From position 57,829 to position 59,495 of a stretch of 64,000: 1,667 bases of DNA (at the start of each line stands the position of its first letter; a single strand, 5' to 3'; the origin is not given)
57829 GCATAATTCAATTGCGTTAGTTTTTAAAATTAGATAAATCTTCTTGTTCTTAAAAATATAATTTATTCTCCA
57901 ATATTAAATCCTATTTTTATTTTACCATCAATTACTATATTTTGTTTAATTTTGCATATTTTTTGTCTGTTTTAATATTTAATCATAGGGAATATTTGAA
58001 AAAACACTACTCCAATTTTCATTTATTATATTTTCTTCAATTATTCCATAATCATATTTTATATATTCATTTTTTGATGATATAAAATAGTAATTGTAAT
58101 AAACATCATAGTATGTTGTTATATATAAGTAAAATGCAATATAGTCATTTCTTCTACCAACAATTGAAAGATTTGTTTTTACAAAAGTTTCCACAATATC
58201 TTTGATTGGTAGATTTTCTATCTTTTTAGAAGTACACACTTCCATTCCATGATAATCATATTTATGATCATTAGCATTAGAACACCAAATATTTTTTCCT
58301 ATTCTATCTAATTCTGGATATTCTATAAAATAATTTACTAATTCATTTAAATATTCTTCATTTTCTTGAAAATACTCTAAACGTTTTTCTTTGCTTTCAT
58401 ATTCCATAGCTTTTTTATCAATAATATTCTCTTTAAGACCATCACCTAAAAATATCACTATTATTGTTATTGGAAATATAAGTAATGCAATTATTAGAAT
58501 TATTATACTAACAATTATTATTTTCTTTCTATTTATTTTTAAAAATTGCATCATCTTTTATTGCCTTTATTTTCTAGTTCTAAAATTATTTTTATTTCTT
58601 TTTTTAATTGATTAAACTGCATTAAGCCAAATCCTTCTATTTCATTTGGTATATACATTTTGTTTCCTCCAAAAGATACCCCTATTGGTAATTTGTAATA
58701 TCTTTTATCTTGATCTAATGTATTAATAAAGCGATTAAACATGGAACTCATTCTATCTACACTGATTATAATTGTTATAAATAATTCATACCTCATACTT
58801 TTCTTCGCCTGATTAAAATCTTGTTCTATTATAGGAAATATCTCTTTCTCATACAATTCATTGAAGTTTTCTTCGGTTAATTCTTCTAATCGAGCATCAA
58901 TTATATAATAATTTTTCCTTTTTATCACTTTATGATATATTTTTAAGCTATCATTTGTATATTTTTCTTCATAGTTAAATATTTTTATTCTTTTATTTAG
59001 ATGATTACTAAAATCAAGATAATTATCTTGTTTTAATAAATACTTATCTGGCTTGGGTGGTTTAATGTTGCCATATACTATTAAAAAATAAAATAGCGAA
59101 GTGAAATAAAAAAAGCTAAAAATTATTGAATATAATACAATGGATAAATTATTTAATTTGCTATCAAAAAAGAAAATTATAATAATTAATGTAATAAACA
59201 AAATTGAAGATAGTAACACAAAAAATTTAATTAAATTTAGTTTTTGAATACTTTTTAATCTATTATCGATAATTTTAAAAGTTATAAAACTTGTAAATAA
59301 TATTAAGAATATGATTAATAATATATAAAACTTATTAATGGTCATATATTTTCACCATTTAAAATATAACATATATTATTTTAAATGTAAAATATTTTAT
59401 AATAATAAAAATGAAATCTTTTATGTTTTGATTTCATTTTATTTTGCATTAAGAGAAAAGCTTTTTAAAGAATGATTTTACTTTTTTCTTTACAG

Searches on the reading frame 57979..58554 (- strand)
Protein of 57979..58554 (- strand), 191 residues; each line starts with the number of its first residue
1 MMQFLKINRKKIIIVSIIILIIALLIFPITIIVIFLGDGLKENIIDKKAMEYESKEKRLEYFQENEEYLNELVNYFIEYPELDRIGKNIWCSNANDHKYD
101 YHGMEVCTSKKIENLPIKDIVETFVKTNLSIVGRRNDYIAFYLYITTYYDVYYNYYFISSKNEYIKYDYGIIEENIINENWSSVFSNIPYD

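Call 5: search_protein_families(library=pfam, proteins=[window:57979-58554:-], max_evalue=1)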
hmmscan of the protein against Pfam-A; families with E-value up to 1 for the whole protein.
window:57979-58554:- (191 aa): 2 families
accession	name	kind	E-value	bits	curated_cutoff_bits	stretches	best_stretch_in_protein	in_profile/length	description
PF13800.11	Sigma_reg_N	-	0.0035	18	26.3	1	6-38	6-38/91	Sigma factor regulator N-terminal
PF01956.21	EMC3_TMCO1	-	0.062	13.5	27.1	1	18-58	11-52/169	Integral membrane protein EMC3/TMCO1-like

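Call 7: search_protein_families(library=ncbifam, proteins=[window:57979-58554:-], max_evalue=1)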
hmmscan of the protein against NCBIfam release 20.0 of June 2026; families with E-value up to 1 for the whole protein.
window:57979-58554:- (191 aa): 0 families

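Call 16: search_protein_families(library=phrogs, proteins=[window:57979-58554:-], max_evalue=0.1)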
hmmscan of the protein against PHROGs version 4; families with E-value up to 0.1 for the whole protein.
window:57979-58554:- (191 aa): 1 family
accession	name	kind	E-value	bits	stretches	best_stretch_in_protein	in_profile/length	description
phrog_9859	-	unknown function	0.043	15.1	0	26-68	3-44/116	-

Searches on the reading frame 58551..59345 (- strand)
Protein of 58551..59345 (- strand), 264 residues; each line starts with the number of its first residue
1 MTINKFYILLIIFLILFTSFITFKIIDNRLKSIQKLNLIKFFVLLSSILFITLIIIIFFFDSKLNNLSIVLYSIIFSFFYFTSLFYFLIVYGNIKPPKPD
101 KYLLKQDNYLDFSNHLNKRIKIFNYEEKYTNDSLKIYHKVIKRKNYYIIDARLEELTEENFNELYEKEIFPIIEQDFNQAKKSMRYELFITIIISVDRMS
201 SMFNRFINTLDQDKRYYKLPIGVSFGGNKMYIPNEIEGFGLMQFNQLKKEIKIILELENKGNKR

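Call 5: search_protein_families(library=pfam, proteins=[window:58551-59345:-], max_evalue=1)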
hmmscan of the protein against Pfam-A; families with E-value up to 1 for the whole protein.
window:58551-59345:- (264 aa): 2 families
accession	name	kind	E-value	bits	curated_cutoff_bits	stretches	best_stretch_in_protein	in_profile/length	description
PF01284.28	MARVEL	-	0.00022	21.7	32.8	1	8-93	15-100/135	Membrane-associating domain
PF13567.11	DUF4131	-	0.27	11.4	31.6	1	39-82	3-47/165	Domain of unknown function (DUF4131)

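Call 7: search_protein_families(library=ncbifam, proteins=[window:58551-59345:-], max_evalue=1)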
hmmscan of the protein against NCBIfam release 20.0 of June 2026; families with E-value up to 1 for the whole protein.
window:58551-59345:- (264 aa): 1 family
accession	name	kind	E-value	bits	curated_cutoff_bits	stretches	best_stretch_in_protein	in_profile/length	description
NF011904.1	PRK15377.1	subfamily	0.00087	17.8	500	1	160-219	404-462/606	type III secretion system effector HECT-type E3 ubiquitin transferase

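Call 16: search_protein_families(library=phrogs, proteins=[window:58551-59345:-], max_evalue=0.1)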
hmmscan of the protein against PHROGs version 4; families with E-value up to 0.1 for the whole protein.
window:58551-59345:- (264 aa): 0 families

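Call 59: find_homologous_proteins(query=window:58551-59345:-, max_evalue=0.001)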
Query window:58551-59345:- (264 aa): 40 proteins with E <= 0.001 among 1887 candidates.
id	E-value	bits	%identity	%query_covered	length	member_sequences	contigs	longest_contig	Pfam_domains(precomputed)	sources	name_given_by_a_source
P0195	2.8e-155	534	98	100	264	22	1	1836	-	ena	-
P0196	3.2e-111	389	76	97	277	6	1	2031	-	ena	-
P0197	1.8e-104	367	71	98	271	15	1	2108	-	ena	-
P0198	1.9e-104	367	74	98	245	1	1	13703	-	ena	-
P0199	3.9e-100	353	64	100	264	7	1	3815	-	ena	-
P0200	2.6e-96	340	65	96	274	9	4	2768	-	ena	-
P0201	1.4e-94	335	69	86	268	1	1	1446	-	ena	-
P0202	5.2e-94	333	62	97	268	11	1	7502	-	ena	-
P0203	8.0e-94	332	80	76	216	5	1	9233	-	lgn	-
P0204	2.1e-92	328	62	97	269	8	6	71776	-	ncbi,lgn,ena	-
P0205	5.5e-88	313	68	82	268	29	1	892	-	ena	-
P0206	4.1e-68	248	49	95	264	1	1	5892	-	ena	-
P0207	6.7e-68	247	51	91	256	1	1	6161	-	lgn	-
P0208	5.6e-67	244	51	95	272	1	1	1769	-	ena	-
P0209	2.4e-66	242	50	97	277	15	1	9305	-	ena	-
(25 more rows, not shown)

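Call 69: predict_structure(alignment_id=A4)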
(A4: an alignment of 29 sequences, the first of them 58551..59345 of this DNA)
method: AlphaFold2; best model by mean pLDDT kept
length: 264 residues; sequences in the alignment: 29
mean_pLDDT: 73.2   pTM: 0.51
mean pLDDT of the five models: 73.2, 70.5, 69.8, 68.9, 68.8
residues with pLDDT >= 90: 67; 70-90: 100; 50-70: 53; < 50: 44
segments of 3 or more residues with pLDDT < 50: 98-105, 207-233, 261-264
pLDDT, mean of each block of 10 residues (from residue 1): 72 95 95 91 97 87 74 92 95 67 50 75 88 88 83 75 81 82 69 67 50 36 42 53 58 53 41
secondary structure, 60 per line:
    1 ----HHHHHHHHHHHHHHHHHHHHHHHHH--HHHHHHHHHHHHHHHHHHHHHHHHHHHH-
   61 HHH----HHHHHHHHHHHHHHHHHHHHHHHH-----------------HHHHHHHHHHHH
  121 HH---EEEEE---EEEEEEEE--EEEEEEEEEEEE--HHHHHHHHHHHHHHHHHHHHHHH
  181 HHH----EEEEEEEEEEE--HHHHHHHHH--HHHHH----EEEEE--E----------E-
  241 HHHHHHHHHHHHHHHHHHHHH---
elements in order: H5-29 H32-59 H68-91 H109-122 E126-130 E134-141 E144-155 H158-183 E188-198 H201-209 H212-216 E221-225 H241-261
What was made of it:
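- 58551..59345 (-): Cognate immunity protein, 264 aa: three N-terminal TM helices plus a roughly 170-aa alpha/beta domain predicted to be cytoplasmic. AF2 helices 5-29, 32-59 and 68-91 (call 69).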

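Call 72: fold_search(model_id=the predicted structure, library=pdb)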
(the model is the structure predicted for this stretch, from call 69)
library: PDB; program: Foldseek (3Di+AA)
matches with E <= 10: 498; with E <= 0.001: 0
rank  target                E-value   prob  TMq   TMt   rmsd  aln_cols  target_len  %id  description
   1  8fg6_B                1.4e-01  0.51  0.16  0.25   8.9       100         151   10  Design of amyloidogenic peptide traps (released 2024-03-20)
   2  5cs4_B                2.6e-01  0.30  0.16  0.12   9.1       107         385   12  Crystal structure of domains AC3-AC5 of yeast acetyl-CoA carboxylase (released 2015-10-28)
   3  6vm6_B                3.8e-01  0.44  0.25  0.16  12.2       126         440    9  Structure of Acinetobacter baumannii Cap4 SAVED/CARF-domain containing receptor with the cyclic trinucleotide 2'3'3'-c (released 2020-06-17)
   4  6wam_E                4.0e-01  0.57  0.22  0.15   5.9        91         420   12  Structure of Acinetobacter baumannii Cap4 SAVED/CARF-domain containing receptor (released 2020-06-17)
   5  6wan_D                4.0e-01  0.57  0.22  0.14   5.3        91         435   10  Structure of Acinetobacter baumannii Cap4 SAVED/CARF-domain containing receptor with the cyclic trinucleotide 3'3'3'-c (released 2020-06-17)
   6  5csa_A                4.0e-01  0.23  0.18  0.06  10.6       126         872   15  Crystal structure of domains BT-BCCP-AC1-AC5 of yeast acetyl-CoA carboxylase (released 2015-10-28)
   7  5i6f_A                4.0e-01  0.14  0.15  0.06   9.1       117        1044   12  Crystal structure of C-terminal variant 1 of Chaetomium thermophilum acetyl-CoA carboxylase (released 2016-04-20)
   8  6vm6_F                4.2e-01  0.47  0.26  0.17  12.6       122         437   11  Structure of Acinetobacter baumannii Cap4 SAVED/CARF-domain containing receptor with the cyclic trinucleotide 2'3'3'-c (released 2020-06-17)
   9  6wan_F                4.5e-01  0.41  0.21  0.14   5.9        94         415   10  Structure of Acinetobacter baumannii Cap4 SAVED/CARF-domain containing receptor with the cyclic trinucleotide 3'3'3'-c (released 2020-06-17)
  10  6wam_F                4.5e-01  0.41  0.21  0.14   5.9        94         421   10  Structure of Acinetobacter baumannii Cap4 SAVED/CARF-domain containing receptor (released 2020-06-17)
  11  8sp5_A                4.8e-01  0.14  0.10  0.11   8.6        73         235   10  LINE-1 retrotransposon endonuclease domain complex with Mn2+ (released 2024-05-22)
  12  6vm6_C                5.0e-01  0.35  0.25  0.16  12.2       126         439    9  Structure of Acinetobacter baumannii Cap4 SAVED/CARF-domain containing receptor with the cyclic trinucleotide 2'3'3'-c (released 2020-06-17)
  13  5trc_B                5.0e-01  0.20  0.16  0.12   9.3       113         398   14  Crystal structure of phosphorylated AC3-AC5 domains of yeast acetyl-CoA carboxylase (released 2016-12-07)
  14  8xl2_C                5.0e-01  0.12  0.18  0.06   9.4       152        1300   12  Human acetyl-CoA carboxylase 1 filament in complex with acetyl-CoA (ACC1-inact) (released 2024-10-23)
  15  6wam_B                5.7e-01  0.47  0.22  0.14   5.3        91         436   10  Structure of Acinetobacter baumannii Cap4 SAVED/CARF-domain containing receptor (released 2020-06-17)
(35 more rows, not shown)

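Call 86: find_encoding_contigs(protein=P0195, flank=3000, max_places=3)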
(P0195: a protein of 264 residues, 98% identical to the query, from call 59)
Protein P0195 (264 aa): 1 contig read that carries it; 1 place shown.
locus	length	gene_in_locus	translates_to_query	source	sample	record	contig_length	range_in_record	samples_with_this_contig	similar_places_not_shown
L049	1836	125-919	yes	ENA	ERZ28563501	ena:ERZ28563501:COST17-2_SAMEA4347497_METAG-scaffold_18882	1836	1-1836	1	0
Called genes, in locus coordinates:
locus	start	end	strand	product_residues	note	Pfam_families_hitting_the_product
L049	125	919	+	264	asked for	-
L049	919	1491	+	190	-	-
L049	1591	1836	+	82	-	?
